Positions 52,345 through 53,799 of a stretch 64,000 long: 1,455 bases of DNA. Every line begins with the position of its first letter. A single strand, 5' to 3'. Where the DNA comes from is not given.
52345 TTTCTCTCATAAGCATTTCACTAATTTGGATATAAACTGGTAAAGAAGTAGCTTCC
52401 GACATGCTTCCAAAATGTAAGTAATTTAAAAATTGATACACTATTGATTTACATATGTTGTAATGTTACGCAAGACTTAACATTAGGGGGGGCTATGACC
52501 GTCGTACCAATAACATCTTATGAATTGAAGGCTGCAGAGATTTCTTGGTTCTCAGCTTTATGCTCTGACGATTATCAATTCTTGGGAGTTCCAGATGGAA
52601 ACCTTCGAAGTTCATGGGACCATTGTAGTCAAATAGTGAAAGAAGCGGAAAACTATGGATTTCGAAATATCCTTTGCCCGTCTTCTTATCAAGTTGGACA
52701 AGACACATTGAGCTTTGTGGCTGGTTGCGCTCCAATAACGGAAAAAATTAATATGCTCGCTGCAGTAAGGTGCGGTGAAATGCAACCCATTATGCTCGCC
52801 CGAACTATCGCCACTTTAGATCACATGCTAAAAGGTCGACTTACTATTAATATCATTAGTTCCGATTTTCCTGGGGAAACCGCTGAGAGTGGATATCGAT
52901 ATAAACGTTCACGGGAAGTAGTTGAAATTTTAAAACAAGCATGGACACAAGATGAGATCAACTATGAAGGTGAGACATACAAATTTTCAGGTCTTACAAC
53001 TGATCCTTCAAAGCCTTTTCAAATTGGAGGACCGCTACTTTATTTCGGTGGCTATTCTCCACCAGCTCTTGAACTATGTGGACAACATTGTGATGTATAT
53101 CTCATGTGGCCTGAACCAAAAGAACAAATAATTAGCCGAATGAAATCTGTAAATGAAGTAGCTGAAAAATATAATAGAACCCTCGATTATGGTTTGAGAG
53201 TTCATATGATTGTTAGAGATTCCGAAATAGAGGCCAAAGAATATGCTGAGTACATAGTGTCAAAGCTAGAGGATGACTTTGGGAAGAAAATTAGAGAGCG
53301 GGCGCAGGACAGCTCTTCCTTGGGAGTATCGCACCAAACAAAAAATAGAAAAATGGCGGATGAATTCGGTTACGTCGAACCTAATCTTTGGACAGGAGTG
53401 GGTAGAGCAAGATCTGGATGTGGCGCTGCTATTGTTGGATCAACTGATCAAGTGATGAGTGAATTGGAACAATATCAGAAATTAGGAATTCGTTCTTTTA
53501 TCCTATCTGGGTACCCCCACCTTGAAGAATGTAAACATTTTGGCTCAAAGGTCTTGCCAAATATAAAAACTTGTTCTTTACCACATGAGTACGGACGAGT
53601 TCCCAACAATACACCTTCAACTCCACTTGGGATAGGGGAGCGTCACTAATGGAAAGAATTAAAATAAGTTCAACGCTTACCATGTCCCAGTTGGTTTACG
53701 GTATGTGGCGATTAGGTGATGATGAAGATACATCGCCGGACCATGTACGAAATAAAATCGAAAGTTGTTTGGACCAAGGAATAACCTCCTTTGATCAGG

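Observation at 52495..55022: Tightly coupled SsuD-like monooxygenase, YdhF-like aldo-keto reductase and flavin reductase: a 'sulfonate to alcohol' module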

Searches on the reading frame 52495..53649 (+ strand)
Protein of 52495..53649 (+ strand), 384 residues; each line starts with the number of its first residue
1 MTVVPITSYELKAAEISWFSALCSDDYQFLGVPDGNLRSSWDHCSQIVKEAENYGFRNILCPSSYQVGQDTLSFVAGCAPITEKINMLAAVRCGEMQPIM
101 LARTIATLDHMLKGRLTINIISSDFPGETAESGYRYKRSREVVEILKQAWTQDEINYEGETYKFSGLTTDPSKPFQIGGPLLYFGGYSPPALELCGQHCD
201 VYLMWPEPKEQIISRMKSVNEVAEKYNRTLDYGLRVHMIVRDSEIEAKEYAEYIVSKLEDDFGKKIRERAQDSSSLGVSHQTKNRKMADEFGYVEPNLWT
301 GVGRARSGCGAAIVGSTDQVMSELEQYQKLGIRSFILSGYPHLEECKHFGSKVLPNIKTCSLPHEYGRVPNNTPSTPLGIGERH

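Call 5: search_protein_families(library=pfam, proteins=[window:52495-53649:+])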
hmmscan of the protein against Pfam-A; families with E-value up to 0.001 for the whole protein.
window:52495-53649:+ (384 aa): 1 family
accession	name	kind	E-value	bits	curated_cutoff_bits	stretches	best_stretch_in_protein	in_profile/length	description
PF00296.26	Bac_luciferase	-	3e-49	168.5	27.9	1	40-333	21-313/314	Luciferase-like monooxygenase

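Call 6: search_solved_structures(query=window:52495-53649:+, show_alignments=2)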
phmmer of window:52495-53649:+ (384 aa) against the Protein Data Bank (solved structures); distinct sequences matched with E-value up to 0.001: 24.
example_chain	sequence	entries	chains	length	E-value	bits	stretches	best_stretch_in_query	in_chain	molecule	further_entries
7olf_A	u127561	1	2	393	3.3e-207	691.1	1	1-384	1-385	Methanesulfonate sulfonatase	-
7oh2_A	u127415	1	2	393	2.1e-202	675.4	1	1-384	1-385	Alkanesulfonate monooxygenase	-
7jv3_A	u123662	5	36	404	1.3e-54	188.8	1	11-357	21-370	Alkanesulfonate monooxygenase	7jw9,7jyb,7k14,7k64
1nqk_A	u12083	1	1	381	2.6e-52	181.3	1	17-363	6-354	Alkanesulfonate monooxygenase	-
1m41_A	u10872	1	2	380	2.8e-52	181.2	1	17-363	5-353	FMNH2-dependent alkanesulfonate monooxygenase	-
3rao_A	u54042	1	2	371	2.4e-26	95.8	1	34-358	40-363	Putative Luciferase-like Monooxygenase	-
8t0u_A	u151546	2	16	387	1.4e-25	93.2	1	67-360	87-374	FMNH(2)-dependent dimethylsulfone monooxygenase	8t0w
8vw6_A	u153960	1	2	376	7.6e-15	58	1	33-357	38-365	Alkanesulfonate monooxygenase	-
8qpm_A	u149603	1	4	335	7.7e-08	34.9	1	47-269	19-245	5,10-methylenetetrahydromethanopterin reductase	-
8qq8_A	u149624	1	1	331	1.1e-07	34.4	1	47-262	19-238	5,10-methylenetetrahydromethanopterin reductase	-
8qpl_A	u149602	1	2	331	1.1e-07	34.4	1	47-262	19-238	5,10-methylenetetrahydromethanopterin reductase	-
6ak1_A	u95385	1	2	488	5.4e-07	32.1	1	70-183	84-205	Dimethyl-sulfide monooxygenase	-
7bip_A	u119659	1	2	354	1.6e-06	30.5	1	46-216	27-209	Luciferase-like monooxygenase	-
6sgg_AAA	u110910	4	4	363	2e-06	30.3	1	70-307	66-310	Pyrimidine monooxygenase RutA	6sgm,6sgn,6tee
6sgl_AAA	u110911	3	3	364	2e-06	30.3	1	70-307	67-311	Pyrimidine monooxygenase RutA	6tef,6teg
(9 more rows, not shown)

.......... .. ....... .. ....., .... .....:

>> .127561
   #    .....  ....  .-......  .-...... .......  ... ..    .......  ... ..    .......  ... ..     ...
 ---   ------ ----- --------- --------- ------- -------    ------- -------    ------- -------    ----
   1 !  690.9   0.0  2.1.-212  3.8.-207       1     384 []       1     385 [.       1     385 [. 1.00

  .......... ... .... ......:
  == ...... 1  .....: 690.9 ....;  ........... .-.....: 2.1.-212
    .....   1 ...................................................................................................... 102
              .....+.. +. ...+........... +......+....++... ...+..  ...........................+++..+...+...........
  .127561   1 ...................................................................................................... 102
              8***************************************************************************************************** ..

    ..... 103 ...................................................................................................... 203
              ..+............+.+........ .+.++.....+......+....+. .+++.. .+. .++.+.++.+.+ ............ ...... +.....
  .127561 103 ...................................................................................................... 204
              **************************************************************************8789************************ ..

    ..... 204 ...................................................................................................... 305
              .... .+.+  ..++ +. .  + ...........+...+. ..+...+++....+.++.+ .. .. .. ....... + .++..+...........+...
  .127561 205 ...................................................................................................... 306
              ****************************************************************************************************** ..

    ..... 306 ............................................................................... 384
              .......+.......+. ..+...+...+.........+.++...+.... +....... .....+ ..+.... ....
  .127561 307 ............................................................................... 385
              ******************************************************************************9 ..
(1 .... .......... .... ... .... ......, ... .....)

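Call 24: find_related_loci(query=window:52495-53649:+, collection=genome_contigs, flank=10000)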
Query window:52495-53649:+ (384 aa) in genome_contigs; peptide patterns used: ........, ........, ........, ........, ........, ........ (x = any residue, [..] = any of these).
600 stretches matched a pattern (row limit reached: there are more); 586 encode a relative of the query (tblastn E <= 1e-3); the best 80 are kept; 80 distinct loci.
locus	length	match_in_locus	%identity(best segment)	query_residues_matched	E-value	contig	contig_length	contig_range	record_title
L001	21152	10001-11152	94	1-384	0e+0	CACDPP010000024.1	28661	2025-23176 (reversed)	Rhodobacteraceae bacterium isolate AG-390-A18 genome assembly, contig: AG-390-A18_NODE_24, whole genome shotgun sequence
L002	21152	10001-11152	93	1-384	0e+0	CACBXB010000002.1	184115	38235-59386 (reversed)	Rhodobacteraceae bacterium isolate AG-359-N23 genome assembly, contig: AG-359-N23_NODE_2, whole genome shotgun sequence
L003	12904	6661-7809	83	1-383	0e+0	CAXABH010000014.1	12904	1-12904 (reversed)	MAG TPA_asm: uncultured Rhodobacterales bacterium isolate ERR771103_binner13_Refined_1 genome assembly, contig: ERZ17412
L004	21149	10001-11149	83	1-383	0e+0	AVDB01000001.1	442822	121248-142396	Rhodobacteraceae bacterium HIMB11 HIMB11_contig34.1, whole genome shotgun sequence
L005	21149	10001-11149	82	1-383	0e+0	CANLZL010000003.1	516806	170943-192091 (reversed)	uncultured Nioella sp. isolate 4-12.fasta genome assembly, contig: NODE_3, whole genome shotgun sequence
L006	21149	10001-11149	80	1-383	0e+0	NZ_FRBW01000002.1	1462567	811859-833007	Roseibium suaedae strain DSM 22153, whole genome shotgun sequence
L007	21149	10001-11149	81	1-383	0e+0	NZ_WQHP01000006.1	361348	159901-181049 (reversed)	Ruegeria arenilitoris strain HKCCA4777 NODE_6, whole genome shotgun sequence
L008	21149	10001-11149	81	1-383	0e+0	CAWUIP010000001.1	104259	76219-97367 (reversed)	MAG: uncultured Aliishimia sp. isolate SRR17458630_metabat2_4_1705322976 genome assembly, contig: ERZ21854009.20, whole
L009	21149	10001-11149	81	1-383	0e+0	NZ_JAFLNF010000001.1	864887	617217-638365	Roseibium limicola strain CAU 1637 contig1, whole genome shotgun sequence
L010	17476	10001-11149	81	1-383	0e+0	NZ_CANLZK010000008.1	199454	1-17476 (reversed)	Ruegeria atlantica isolate 4-128.fasta NODE_8, whole genome shotgun sequence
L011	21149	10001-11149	81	1-383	0e+0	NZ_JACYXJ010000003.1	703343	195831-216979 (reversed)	Roseibium polysiphoniae strain KACC 19711 NODE_3_length_703343_cov_54.482680, whole genome shotgun sequence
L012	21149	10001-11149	82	1-383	0e+0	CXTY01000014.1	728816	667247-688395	Labrenzia alba genome assembly L.albaCECT7551_Seqman_Prokka, contig 0014, whole genome shotgun sequence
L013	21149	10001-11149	81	1-383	0e+0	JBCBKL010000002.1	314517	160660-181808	MAG: Pseudomonadota bacterium isolate J06627_23 NODE_2_length_314517_cov_46.286408, whole genome shotgun sequence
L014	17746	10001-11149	80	1-383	0e+0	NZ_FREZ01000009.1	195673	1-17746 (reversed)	Ruegeria sp. Alg231-54 isolate Ruegeria sp. Alg231_54, whole genome shotgun sequence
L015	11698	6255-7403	81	1-383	0e+0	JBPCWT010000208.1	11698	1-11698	MAG: Ruegeria sp. isolate MAG_seacave_117 S1Ck127_9505371, whole genome shotgun sequence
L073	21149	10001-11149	79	1-383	0e+0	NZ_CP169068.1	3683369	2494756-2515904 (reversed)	Phaeobacter sp. A36a-5a chromosome, complete genome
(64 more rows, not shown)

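Call 29: search_protein_families(library=ncbifam, proteins=[window:52495-53649:+])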
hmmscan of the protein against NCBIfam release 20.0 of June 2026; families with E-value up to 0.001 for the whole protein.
window:52495-53649:+ (384 aa): 21 families
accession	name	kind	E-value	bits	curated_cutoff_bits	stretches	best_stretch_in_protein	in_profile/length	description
TIGR03565.1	alk_sulf_monoox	equivalog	3.9e-72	243.2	518.2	1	16-357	2-346/346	FMNH2-dependent alkanesulfonate monooxygenase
NF001939.1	PRK00719.1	subfamily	2.8e-70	237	510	1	16-360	2-349/373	alkanesulfonate monooxygenase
TIGR04021.1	LLM_DMSO2_sfnG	equivalog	1.8e-44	152.6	382.95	1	41-359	25-347/350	dimethylsulfone monooxygenase SfnG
TIGR03619.1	F420_Rv2161c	subfamily_domain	5e-22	78.7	166.9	1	69-252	44-230/247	TIGR03619 family F420-dependent LLM class oxidoreductase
TIGR03860.1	FMN_nitrolo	subfamily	3.3e-18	65.7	279.7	2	69-151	71-161/422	NtaA/DmoA family FMN-dependent monooxygenase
TIGR03560.1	F420_Rv1855c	subfamily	9.5e-14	51.7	231.4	1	40-230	11-219/227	TIGR03560 family F420-dependent LLM class oxidoreductase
TIGR04024.1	F420_NP1902A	hypoth_equivalog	4.9e-13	48.5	345.4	1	39-253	12-226/330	TIGR04024 family LLM class F420-dependent oxidoreductase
TIGR03612.1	RutA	equivalog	1.2e-12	48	498.3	1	69-358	65-350/355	pyrimidine utilization protein A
NF002619.0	PRK02271.1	equivalog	1.4e-10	41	276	1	44-270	16-245/329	5,10-methylenetetrahydromethanopterin reductase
TIGR03559.1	F420_Rv3520c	subfamily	5.3e-10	38.9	335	1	43-164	14-139/325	LLM class F420-dependent oxidoreductase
TIGR03555.1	F420_mer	equivalog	9e-10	38.4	348.7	1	44-334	14-301/325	5,10-methylenetetrahydromethanopterin reductase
TIGR03621.1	F420_MSMEG_2516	subfamily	1.5e-09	37.5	213.15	1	42-207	14-178/295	TIGR03621 family F420-dependent LLM class oxidoreductase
TIGR03564.1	F420_MSMEG_4879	subfamily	4.5e-09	36.3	234.25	1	48-206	5-164/265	TIGR03564 family F420-dependent LLM class oxidoreductase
TIGR03571.1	lucif_BA3436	subfamily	6.4e-09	35.5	303.9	1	66-227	62-230/304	TIGR03571 family LLM class oxidoreductase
TIGR03857.1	F420_MSMEG_2249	hypoth_equivalog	2.8e-07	30.1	218.4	1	49-213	21-185/329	TIGR03857 family LLM class F420-dependent oxidoreductase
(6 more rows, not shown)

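Call 35: search_protein_families(library=pfam, proteins=[L073:12607-13218:+, L073:13215-14693:+, L073:14740-15798:+, L073:15825-17696:+, L073:6732-8051:+, L073:4187-5515:+])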
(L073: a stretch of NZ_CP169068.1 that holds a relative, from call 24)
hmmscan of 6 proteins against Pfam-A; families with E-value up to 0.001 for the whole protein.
L073:12607-13218:+ (203 aa): 1 family
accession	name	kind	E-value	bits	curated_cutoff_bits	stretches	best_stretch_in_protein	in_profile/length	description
PF04290.18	DctQ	-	1.8e-20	73.6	28.3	1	40-181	1-130/132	Tripartite ATP-independent periplasmic transporters, DctQ component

L073:13215-14693:+ (492 aa): 1 family
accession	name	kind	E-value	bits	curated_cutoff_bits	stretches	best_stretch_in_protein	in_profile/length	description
PF06808.19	DctM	-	2.8e-112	376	23.8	1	9-480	3-413/413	Tripartite ATP-independent periplasmic transporter, DctM component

L073:14740-15798:+ (352 aa): 1 family
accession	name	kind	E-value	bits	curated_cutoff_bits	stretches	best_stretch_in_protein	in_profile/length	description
PF03480.18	DctP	-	1.9e-52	178.8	23.4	1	36-319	6-284/286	Bacterial extracellular solute-binding protein, family 7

L073:15825-17696:+ (623 aa): 2 families
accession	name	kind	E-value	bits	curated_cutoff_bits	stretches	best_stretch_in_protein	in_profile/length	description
PF03150.19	CCP_MauG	-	5.6e-33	115.1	25.6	1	217-429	1-148/149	Di-haem cytochrome c peroxidase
PF21419.2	RoxA-like_Cyt-c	-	0.00036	20.5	26.7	0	504-528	5-29/39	RoxA-like, cytochrome c-like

L073:6732-8051:+ (439 aa): 4 families
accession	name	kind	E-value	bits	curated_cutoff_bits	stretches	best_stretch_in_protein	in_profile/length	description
PF02518.31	HATPase_c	-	2.3e-18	67.1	26.4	1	334-424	5-94/111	Histidine kinase-, DNA gyrase B-, and HSP90-like ATPase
PF00512.31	HisKA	-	2.8e-10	40.6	26.9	1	235-287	2-62/66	His Kinase A (phospho-acceptor) domain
PF00672.30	HAMP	-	1.1e-07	32.5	25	1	180-229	2-52/53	HAMP domain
PF13581.12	HATPase_c_2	-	0.00022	21.7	27.4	1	335-412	32-108/127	Histidine kinase-like ATPase domain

L073:4187-5515:+ (442 aa): 3 families
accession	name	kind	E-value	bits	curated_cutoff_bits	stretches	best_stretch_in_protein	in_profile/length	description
PF07690.21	MFS_1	-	6.5e-47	160.6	33.4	1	53-396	3-347/347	Major Facilitator Superfamily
PF00083.30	Sugar_tr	-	1.1e-15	57.9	22.3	1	48-227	10-194/452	Sugar (and other) transporter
PF05631.20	MFS_5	-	3.6e-05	23.3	25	1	95-201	78-182/356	Sugar-tranasporters, 12 TM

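Call 38: list_cluster_members(proteins=[window:52495-53649:+, window:53649-54539:+, window:54561-55022:+, window:59159-60727:+, window:55238-56581:+, window:50611-51696:-])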
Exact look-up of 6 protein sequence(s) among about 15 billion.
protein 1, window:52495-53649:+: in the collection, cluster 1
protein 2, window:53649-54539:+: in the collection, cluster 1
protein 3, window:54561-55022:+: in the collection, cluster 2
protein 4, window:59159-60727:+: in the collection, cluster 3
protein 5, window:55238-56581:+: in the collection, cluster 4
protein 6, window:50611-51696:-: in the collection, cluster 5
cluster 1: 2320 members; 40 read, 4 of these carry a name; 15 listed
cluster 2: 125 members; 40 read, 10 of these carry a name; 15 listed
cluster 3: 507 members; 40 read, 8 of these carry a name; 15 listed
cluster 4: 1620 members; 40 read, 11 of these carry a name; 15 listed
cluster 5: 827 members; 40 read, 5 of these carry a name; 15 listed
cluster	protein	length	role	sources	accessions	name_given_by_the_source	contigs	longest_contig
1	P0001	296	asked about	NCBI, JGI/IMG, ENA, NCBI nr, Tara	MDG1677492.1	MAG: aldo/keto reductase [Paracoccaceae bacterium] | predicted oxidoreductase | aldo/keto reductase [Paracoccaceae bacterium]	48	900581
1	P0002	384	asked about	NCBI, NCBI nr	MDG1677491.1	MAG: LLM class flavin-dependent oxidoreductase [Paracoccaceae bacterium] | LLM class flavin-dependent oxidoreductase [Paracoccaceae bacterium]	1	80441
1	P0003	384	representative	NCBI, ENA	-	-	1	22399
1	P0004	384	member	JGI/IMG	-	alkanesulfonate monooxygenase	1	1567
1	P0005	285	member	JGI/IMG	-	alkanesulfonate monooxygenase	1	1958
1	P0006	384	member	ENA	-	-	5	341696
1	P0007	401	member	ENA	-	-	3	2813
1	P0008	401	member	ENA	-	-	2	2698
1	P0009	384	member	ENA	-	-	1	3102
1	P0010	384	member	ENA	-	-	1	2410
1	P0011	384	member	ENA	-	-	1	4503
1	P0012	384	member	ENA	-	-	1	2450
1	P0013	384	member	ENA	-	-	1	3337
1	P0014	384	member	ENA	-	-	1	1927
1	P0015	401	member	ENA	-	-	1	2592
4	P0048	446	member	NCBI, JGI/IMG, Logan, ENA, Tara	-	strand:+ start:1034 stop:2374 length:1341 start_codon:yes stop_codon:yes ...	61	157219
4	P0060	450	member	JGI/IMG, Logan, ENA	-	-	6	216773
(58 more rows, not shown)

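Call 47: search_dna_similar(query=window:52495-53649:+, collection=plasmids, mode=protein, max_rows=12)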
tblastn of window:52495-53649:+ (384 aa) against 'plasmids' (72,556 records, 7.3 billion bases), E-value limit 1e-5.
Records with a match: 1042; places in all: 1567; records where one place covers at least 80% of the query: 852.
Best place of each record, by identity: 60-80% 11; <60% 1031.
By first word of the organism name: Rhizobium 338; Pantoea 119; Agrobacterium 86; Burkholderia 66; Bacillus 54; Streptomyces 45; Sinorhizobium 20; Paracoccus 15; Ensifer 14; Caballeronia 13; and 91 more.
By predicted mobility (MOB-suite, as given by PLSDB): non-mobilizable 654; conjugative 274; mobilizable 114.
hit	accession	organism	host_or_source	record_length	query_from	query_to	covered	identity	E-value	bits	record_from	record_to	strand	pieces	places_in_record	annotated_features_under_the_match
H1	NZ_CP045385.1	Ruegeria sp. THAF33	pure culture,Surface of a polyethylene ...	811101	1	383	100%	79.6%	0e+0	675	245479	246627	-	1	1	LLM class flavin-dependent oxidoreductase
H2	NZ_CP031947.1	Ruegeria sp. AD91A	-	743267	1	383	100%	79.6%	0e+0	673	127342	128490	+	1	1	LLM class flavin-dependent oxidoreductase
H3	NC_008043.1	Ruegeria sp. TM1040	-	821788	1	383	100%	79.6%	0e+0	671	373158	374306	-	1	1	LLM class flavin-dependent oxidoreductase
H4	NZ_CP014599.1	Salipiger sp. CCB-MM3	mangrove soil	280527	1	384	100%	76.8%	0e+0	630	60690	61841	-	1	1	LLM class flavin-dependent oxidoreductase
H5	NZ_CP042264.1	Qingshengfaniella alkalisoli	cell culture,saline soil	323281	1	383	100%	76.3%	0e+0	634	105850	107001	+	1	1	LLM class flavin-dependent oxidoreductase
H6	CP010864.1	Marinovum algicola DG 898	-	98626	1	383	100%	76.0%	0e+0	649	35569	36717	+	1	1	Coenzyme F420-dependent N5,N10-methylene tetrahydromethanopterin ...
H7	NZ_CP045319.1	Roseivivax sp. THAF197b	pure culture,Surface of a polyethylene ...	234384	1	383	100%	75.3%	0e+0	635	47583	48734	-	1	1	LLM class flavin-dependent oxidoreductase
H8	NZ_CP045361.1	Roseivivax sp. THAF40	pure culture,Surface of a polyethylene ...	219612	1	383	100%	75.3%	0e+0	635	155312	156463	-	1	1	LLM class flavin-dependent oxidoreductase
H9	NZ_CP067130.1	Paracoccus seriniphilus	cell culture,washing water of Bugula ...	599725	1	383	100%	74.9%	0e+0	620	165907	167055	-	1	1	LLM class flavin-dependent oxidoreductase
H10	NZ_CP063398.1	Rhizobium sp. SL42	Amphicarpaea bracteata,Whole ...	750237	1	383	100%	74.0%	0e+0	629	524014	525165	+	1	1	LLM class flavin-dependent oxidoreductase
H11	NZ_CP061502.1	Roseicitreum antarcticum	Intertidal sediment,Sandy intertidal ...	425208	1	383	100%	73.7%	0e+0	636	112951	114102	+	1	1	LLM class flavin-dependent oxidoreductase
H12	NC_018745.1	Emticicia oligotrophica DSM 17448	warm spring water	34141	12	382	97%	51.2%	8e-128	412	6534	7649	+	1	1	LLM class flavin-dependent oxidoreductase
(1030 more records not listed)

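Call 50: get_annotated_region(hit=H10, flank=9000)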
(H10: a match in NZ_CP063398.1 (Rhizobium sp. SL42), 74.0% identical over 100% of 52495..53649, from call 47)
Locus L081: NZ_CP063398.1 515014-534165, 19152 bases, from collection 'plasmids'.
description: Rhizobium sp. SL42 plasmid unnamed1, complete sequence
organism: Rhizobium sp. SL42 (NCBI taxid 2806346)
taxonomy: Bacteria; Pseudomonadota; Alphaproteobacteria; Hyphomicrobiales; Rhizobiaceae; Rhizobium; Rhizobium sp. SL42
host: -; source: Amphicarpaea bracteata,Whole organism,root nodules; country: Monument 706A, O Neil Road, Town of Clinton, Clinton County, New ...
typing (MOB-suite, as given by PLSDB): non-mobilizable
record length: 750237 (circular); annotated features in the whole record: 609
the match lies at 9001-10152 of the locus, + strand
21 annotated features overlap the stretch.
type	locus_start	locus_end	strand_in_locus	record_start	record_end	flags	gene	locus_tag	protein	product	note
CDS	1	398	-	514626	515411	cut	benD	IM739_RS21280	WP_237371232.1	benzoate diol dehydrogenase BenD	-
CDS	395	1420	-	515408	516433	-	benC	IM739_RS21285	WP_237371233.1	benzoate 1,2-dioxygenase electron transfer component BenC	-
CDS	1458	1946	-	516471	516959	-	benB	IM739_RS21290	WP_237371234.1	benzoate 1,2-dioxygenase small subunit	GO:0006725 - cellular aromatic compound metabolic process [Evidence IEA]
CDS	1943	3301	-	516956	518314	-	-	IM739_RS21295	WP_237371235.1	Rieske 2Fe-2S domain-containing protein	-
CDS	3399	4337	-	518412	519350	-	catA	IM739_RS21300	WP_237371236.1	catechol 1,2-dioxygenase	GO:0019615 - catechol catabolic process, ortho-cleavage [Evidence IEA]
CDS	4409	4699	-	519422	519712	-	catC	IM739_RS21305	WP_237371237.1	muconolactone Delta-isomerase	GO:0042952 - beta-ketoadipate pathway [Evidence IEA]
CDS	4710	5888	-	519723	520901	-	-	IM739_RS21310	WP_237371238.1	muconate/chloromuconate family cycloisomerase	-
CDS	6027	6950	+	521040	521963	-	-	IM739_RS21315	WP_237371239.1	LysR family transcriptional regulator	-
CDS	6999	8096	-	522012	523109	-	-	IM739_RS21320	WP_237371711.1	Gfo/Idh/MocA family oxidoreductase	-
CDS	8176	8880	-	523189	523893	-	-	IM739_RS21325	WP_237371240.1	GntR family transcriptional regulator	-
CDS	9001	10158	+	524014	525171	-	-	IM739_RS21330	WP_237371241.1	LLM class flavin-dependent oxidoreductase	-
CDS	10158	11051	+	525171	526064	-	-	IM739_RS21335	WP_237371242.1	aldo/keto reductase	-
CDS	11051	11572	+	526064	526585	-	-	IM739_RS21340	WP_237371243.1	flavin reductase family protein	-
CDS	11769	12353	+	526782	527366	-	-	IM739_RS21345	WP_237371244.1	TRAP transporter small permease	GO:0015740 - C4-dicarboxylate transport [Evidence IEA]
CDS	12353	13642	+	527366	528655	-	-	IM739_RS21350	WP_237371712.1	TRAP transporter large permease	GO:0008643 - carbohydrate transport [Evidence IEA]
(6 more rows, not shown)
